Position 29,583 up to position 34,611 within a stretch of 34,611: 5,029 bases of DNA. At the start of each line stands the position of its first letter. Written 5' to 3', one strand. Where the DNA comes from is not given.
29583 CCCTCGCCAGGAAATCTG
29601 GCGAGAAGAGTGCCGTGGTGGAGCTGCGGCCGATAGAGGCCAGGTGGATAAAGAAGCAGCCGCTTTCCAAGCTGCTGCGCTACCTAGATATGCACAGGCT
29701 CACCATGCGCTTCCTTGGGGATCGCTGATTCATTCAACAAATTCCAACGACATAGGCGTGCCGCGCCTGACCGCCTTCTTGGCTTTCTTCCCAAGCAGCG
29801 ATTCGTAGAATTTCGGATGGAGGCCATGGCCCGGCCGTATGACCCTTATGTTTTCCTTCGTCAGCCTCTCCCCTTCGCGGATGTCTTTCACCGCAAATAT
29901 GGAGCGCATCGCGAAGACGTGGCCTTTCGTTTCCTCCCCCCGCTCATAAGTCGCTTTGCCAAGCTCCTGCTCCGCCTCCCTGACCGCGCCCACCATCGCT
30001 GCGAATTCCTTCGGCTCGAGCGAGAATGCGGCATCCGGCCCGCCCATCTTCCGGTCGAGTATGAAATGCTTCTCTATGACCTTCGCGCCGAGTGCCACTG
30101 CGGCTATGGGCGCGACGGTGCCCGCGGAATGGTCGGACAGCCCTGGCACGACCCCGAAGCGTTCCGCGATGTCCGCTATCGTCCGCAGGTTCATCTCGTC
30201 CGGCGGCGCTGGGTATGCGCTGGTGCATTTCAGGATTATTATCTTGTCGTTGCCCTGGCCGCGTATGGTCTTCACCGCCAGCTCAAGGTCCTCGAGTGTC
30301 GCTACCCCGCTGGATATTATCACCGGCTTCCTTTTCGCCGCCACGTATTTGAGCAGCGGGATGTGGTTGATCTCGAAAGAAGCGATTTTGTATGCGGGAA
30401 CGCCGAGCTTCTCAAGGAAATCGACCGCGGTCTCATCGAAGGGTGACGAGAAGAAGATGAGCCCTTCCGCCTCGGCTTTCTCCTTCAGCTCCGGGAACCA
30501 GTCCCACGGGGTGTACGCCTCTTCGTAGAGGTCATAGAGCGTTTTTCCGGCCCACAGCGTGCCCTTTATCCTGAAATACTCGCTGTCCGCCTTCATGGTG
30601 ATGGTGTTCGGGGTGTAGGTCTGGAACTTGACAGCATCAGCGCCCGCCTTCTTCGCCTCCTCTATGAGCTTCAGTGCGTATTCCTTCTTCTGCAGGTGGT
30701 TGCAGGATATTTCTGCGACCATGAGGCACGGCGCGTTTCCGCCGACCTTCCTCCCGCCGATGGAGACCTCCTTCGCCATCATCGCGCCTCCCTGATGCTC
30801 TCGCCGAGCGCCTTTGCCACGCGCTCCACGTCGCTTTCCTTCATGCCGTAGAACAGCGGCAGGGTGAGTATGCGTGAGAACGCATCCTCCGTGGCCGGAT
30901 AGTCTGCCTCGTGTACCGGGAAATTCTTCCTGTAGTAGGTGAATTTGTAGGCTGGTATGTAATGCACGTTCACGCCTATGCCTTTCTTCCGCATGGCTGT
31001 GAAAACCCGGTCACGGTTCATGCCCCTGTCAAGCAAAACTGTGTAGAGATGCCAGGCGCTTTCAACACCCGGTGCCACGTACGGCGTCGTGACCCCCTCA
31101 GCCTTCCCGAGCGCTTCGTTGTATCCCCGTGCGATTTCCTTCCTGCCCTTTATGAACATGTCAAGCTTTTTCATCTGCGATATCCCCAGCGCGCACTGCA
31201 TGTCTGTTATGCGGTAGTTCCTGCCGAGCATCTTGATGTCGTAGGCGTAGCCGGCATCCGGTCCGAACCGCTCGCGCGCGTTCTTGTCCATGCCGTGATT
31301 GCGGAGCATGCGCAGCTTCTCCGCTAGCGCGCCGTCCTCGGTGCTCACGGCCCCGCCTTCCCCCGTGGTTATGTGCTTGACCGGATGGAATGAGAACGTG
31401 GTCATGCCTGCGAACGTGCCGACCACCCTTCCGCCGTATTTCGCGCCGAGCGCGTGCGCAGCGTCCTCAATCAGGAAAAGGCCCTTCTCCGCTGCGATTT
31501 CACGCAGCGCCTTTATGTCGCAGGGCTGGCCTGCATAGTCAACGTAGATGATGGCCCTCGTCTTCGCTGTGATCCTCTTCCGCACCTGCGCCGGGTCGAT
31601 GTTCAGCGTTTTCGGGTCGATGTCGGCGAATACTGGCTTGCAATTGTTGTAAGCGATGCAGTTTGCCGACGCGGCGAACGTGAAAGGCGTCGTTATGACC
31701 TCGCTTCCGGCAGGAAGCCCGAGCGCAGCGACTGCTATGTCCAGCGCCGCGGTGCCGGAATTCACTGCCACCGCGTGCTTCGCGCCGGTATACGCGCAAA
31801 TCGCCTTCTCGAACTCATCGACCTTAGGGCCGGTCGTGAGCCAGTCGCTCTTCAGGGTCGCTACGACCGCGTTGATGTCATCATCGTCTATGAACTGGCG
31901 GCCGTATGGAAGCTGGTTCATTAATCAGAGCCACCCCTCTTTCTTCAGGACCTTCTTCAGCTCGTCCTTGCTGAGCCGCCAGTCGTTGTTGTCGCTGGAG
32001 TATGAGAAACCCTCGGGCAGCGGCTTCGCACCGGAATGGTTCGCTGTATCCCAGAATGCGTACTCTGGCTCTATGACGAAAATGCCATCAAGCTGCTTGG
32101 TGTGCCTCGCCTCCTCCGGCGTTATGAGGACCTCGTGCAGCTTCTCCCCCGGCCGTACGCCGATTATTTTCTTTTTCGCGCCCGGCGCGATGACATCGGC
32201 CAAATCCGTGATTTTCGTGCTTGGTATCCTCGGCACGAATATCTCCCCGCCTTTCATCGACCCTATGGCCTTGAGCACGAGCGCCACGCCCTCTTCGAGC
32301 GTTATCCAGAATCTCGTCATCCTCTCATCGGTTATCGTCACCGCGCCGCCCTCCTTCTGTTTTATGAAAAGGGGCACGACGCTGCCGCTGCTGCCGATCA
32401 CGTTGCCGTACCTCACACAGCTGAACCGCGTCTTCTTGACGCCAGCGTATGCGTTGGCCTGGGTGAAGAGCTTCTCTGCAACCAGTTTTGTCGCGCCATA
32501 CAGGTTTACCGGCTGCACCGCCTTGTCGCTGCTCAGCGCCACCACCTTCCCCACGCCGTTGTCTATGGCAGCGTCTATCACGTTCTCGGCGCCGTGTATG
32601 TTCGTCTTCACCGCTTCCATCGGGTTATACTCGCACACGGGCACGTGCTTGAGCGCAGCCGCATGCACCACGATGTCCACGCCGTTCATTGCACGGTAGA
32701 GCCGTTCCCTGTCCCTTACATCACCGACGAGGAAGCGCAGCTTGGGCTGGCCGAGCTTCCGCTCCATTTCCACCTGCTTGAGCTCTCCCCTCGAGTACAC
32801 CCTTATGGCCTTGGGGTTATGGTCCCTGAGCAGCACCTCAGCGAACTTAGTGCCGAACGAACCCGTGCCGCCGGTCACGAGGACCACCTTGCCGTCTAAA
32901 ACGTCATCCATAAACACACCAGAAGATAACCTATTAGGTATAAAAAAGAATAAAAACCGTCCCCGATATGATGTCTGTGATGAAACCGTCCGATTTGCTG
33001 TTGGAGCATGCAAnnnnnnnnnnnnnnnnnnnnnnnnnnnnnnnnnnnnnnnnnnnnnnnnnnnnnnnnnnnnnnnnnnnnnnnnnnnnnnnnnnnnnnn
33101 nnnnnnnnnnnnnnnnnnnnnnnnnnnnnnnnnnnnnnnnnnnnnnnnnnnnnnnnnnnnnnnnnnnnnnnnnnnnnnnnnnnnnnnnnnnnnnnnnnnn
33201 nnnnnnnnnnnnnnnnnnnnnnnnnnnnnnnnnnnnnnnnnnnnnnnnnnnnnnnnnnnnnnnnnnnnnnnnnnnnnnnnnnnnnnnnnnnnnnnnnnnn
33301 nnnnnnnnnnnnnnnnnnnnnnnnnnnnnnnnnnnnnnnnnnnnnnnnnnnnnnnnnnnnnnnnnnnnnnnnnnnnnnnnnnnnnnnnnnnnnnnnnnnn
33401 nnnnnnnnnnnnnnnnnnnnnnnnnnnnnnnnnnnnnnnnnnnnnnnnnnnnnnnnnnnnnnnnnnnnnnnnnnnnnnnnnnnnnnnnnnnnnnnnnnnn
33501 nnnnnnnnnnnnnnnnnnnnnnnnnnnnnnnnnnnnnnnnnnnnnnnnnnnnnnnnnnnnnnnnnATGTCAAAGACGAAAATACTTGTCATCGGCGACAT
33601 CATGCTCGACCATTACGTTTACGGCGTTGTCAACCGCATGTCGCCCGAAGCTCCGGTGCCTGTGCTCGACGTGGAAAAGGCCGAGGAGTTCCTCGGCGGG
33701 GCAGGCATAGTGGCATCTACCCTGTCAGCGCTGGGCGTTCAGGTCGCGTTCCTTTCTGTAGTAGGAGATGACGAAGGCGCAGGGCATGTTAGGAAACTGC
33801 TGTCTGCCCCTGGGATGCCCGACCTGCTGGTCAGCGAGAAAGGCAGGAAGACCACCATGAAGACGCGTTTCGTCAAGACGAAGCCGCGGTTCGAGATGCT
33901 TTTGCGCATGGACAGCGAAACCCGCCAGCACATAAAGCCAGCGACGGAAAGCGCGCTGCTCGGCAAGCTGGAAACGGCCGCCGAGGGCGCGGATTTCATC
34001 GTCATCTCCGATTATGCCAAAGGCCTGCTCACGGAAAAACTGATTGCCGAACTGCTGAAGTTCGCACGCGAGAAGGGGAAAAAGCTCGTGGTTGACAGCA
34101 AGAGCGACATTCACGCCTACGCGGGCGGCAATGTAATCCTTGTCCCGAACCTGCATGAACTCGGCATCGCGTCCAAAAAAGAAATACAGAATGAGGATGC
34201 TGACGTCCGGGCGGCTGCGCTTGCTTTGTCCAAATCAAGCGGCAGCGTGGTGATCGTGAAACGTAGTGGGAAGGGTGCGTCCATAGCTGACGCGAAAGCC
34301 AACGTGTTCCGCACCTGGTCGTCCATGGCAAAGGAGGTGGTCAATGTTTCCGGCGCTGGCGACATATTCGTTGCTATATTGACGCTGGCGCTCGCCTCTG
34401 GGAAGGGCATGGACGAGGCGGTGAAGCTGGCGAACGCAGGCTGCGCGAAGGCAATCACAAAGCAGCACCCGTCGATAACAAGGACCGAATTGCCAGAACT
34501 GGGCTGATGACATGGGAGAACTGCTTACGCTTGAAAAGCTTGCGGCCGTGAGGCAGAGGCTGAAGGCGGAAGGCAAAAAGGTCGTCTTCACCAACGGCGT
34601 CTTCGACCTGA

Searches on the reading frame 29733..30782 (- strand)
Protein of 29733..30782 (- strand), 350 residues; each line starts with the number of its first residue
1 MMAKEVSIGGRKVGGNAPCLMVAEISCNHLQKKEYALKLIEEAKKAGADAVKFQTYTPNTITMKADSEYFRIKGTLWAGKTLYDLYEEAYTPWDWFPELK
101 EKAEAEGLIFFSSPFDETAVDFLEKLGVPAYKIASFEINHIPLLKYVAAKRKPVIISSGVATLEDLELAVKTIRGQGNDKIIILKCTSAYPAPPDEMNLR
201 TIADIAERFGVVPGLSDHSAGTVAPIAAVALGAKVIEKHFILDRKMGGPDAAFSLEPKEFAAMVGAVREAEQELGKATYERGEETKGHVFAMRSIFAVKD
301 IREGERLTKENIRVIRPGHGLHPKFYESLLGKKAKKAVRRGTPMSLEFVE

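Call 30: search_protein_families(library=pfam, proteins=[window:29733-30782:-], max_evalue=0.001)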
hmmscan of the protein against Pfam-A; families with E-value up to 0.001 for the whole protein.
window:29733-30782:- (350 aa): 2 families
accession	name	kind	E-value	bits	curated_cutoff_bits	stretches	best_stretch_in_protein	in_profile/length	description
PF03102.20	NeuB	-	4.4e-94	314.9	22.1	1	39-277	1-239/241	NeuB family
PF08666.17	SAF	-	2.3e-12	47.7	21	1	293-345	2-58/63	SAF domain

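Call 49: search_protein_families(library=ncbifam, proteins=[window:29733-30782:-], max_evalue=0.00001)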
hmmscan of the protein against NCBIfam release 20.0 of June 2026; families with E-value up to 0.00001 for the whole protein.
window:29733-30782:- (350 aa): 3 families
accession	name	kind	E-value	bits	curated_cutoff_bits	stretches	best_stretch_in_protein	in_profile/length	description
TIGR03586.1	PseI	equivalog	1.5e-143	477.9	340.25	1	20-344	3-327/327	pseudaminic acid synthase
TIGR03569.1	NeuB_NnaB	equivalog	2.7e-97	325.8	399.65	1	19-342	1-327/329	N-acetylneuraminate synthase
NF006421.0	PRK08673.1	subfamily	2.4e-06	27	335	0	100-276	151-335/338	3-deoxy-7-phosphoheptulonate synthase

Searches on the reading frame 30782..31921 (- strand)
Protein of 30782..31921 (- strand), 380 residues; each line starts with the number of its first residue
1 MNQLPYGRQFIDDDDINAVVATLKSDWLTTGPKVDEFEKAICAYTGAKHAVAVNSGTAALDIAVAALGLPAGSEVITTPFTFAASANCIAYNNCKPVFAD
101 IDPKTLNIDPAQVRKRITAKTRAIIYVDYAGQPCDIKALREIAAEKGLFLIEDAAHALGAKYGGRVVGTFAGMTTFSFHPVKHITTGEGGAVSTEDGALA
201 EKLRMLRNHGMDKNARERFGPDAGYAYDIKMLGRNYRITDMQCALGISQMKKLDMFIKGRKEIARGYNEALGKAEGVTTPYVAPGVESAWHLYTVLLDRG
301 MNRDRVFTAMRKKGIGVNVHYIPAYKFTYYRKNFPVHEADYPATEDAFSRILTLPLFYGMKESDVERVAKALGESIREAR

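Call 30: search_protein_families(library=pfam, proteins=[window:30782-31921:-], max_evalue=0.001)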
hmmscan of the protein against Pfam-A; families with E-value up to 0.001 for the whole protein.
window:30782-31921:- (380 aa): 4 families
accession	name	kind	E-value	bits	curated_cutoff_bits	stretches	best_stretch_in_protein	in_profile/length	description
PF01041.23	DegT_DnrJ_EryC1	-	2.5e-129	432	19.8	1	11-372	3-359/360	DegT/DnrJ/EryC1/StrS aminotransferase family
PF00155.27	Aminotran_1_2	-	9.5e-09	35.3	19.7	1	34-160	44-192/361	Aminotransferase class I and II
PF01053.26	Cys_Met_Meta_PP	-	1e-08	34.6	27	1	31-155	51-175/381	Cys/Met metabolism PLP-dependent enzyme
PF01212.27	Beta_elim_lyase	-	1.4e-05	25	27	1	30-159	30-174/288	Beta-eliminating lyase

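Call 49: search_protein_families(library=ncbifam, proteins=[window:30782-31921:-], max_evalue=0.00001)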
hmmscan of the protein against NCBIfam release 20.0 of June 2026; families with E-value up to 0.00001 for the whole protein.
window:30782-31921:- (380 aa): 12 families
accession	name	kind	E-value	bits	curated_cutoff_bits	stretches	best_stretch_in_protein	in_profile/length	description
TIGR03588.1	PseC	equivalog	6.2e-137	456.5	423.5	1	4-373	2-377/380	UDP-4-amino-4,6-dideoxy-N-acetyl-beta-L-altrosamine transaminase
NF008658.2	PRK11658.1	equivalog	1.9e-96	323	631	1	3-375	4-376/379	UDP-4-amino-4-deoxy-L-arabinose aminotransferase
TIGR04181.1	NHT_00031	hypoth_equivalog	6.8e-74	248.9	420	1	13-355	10-357/359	LegC family aminotransferase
NF008687.0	PRK11706.1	equivalog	1.8e-71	240.9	375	1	7-374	5-372/375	dTDP-4-amino-4,6-dideoxygalactose transaminase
NF011936.0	PRK15407.1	equivalog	2.7e-62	210.9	423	1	3-378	36-438/440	lipopolysaccharide biosynthesis protein RfbH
TIGR04427.1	PLP_DesI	equivalog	3.7e-61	207.4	650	1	21-371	40-378/390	dTDP-4-dehydro-6-deoxyglucose aminotransferase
TIGR02379.1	ECA_wecE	subfamily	5.6e-59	199.8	434.85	1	35-372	34-371/376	dTDP-4-amino-4,6-dideoxy-D-glucose transaminase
NF006096.0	PRK08248.1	equivalog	3.4e-08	32.6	726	1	32-156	64-188/431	homocysteine synthase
TIGR01326.1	OAH_OAS_sulfhy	subfamily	1.8e-07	30.3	495.1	1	31-156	56-181/418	O-acetylhomoserine aminocarboxypropyltransferase/cysteine synthase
NF004650.0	PRK05994.1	equivalog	1e-06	27.8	667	1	32-157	63-188/427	O-acetylhomoserine aminocarboxypropyltransferase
TIGR01325.1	O_suc_HS_sulf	equivalog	1.5e-06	27.1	510.05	1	30-158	52-180/380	O-succinylhomoserine sulfhydrylase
NF006004.0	PRK08134.1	equivalog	7.4e-06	24.9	636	1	32-156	64-188/433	O-acetylhomoserine aminocarboxypropyltransferase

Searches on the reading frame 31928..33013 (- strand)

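Call 30: search_protein_families(library=pfam, proteins=[window:31928-33013:-], max_evalue=0.001)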
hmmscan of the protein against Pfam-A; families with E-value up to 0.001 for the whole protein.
window:31928-33013:- (362 aa): 11 families
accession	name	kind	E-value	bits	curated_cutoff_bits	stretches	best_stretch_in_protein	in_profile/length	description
PF02719.21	Polysacc_synt_2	-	1.1e-102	343.7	20.2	1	44-315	1-292/293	Polysaccharide biosynthesis protein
PF01370.27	Epimerase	-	1.1e-25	90.9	20.9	1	44-258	1-236/240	NAD dependent epimerase/dehydratase family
PF01073.25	3Beta_HSD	-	5.3e-19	68.8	22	1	45-168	1-122/280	3-beta hydroxysteroid dehydrogenase/isomerase family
PF16363.11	GDP_Man_Dehyd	-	1.4e-14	54.7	27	1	45-164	1-131/332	GDP-mannose 4,6 dehydratase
PF00106.31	adh_short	-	1.2e-10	41.6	26.6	1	42-204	1-181/195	short chain dehydrogenase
PF13460.12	NAD_binding_10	-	3.1e-10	40.6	27.2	1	48-169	1-105/184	NAD(P)H-binding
PF04321.23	RmlD_sub_bind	-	4.1e-10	39.6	27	1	44-192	3-145/287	RmlD substrate binding domain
PF07993.18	NAD_binding_4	-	7e-08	32.4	20.1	1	46-165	1-139/258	Male sterility protein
PF05368.20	NmrA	-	1.6e-07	31.7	27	1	42-158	3-103/298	NmrA-like family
PF03435.24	Sacchrp_dh_NADP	-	4.3e-05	24.3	25.1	1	44-119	1-76/129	Saccharopine dehydrogenase NADP binding domain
PF08659.16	KR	-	0.00064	20.1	22.6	0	44-162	3-136/180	KR domain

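Call 49: search_protein_families(library=ncbifam, proteins=[window:31928-33013:-], max_evalue=0.00001)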
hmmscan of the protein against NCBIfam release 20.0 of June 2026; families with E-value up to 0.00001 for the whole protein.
window:31928-33013:- (362 aa): 17 families
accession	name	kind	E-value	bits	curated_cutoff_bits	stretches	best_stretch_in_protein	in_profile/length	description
TIGR03589.1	PseB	equivalog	6.1e-146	485.5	407.75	1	39-355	2-323/324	UDP-N-acetylglucosamine 4,6-dehydratase (inverting)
TIGR04130.1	FnlA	equivalog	1.4e-75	254.3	730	1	39-358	2-327/337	UDP-N-acetylglucosamine 4,6-dehydratase/5-epimerase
TIGR04180.1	EDH_00030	hypoth_equivalog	2.1e-18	66.5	475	1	44-164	1-123/297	NAD-dependent 4,6-dehydratase LegB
TIGR03466.1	HpnA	hypoth_equivalog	5.2e-15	55.2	367.65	1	43-166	2-117/327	hopanoid-associated sugar epimerase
TIGR01179.1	galE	equivalog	1.6e-14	53.5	262.3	1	44-209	2-180/332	UDP-glucose 4-epimerase GalE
NF041293.1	G6PDh_Azf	equivalog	1.7e-13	50.6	400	1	43-167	4-120/252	NAD-dependent glucose-6-phosphate dehydrogenase Azf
TIGR01181.1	dTDP_gluc_dehyt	equivalog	2e-11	43.6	365.1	1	44-164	2-127/321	dTDP-glucose 4,6-dehydratase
NF042422.1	oxyalk_red_OleD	equivalog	6.9e-11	42.1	580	1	44-163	3-111/329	2-alkyl-3-oxoalkanoate reductase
TIGR02622.1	CDP_4_6_dhtase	equivalog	1.5e-09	37.5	278.45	1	40-167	3-134/352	CDP-glucose 4,6-dehydratase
NF042423.1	oxyalk_red_Shew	equivalog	3.2e-09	36.3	580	1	42-162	9-118/331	2-alkyl-3-oxoalkanoate reductase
TIGR01214.1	rmlD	equivalog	1.2e-08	34.4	224.05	1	44-188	2-140/285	dTDP-4-dehydrorhamnose reductase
NF052578.1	StrlDmthSdmBMthl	equivalog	1.8e-08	34.5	600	1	44-174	3-124/328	sterol demethylase protein SdmB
NF007956.0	PRK10675.1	subfamily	3.8e-08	32.8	394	1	44-163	3-125/338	UDP-glucose 4-epimerase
TIGR01746.1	Thioester-redct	subfamily_domain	3.6e-07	29.7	213.35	0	44-209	2-199/371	thioester reductase domain-containing protein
NF043036.1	ErythonDh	equivalog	1.8e-06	27.4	325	1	44-170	3-132/321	D-erythronate dehydrogenase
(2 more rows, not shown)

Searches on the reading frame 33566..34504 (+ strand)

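Call 30: search_protein_families(library=pfam, proteins=[window:33566-34504:+], max_evalue=0.001)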
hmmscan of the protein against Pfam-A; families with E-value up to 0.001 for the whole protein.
window:33566-34504:+ (313 aa): 2 families
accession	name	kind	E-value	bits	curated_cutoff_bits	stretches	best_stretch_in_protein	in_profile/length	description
PF00294.29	PfkB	-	1.2e-34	120.4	25.8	1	3-301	1-294/302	pfkB family carbohydrate kinase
PF08543.17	Phos_pyr_kin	-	5.8e-08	32.8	27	1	190-300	121-235/246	Phosphomethylpyrimidine kinase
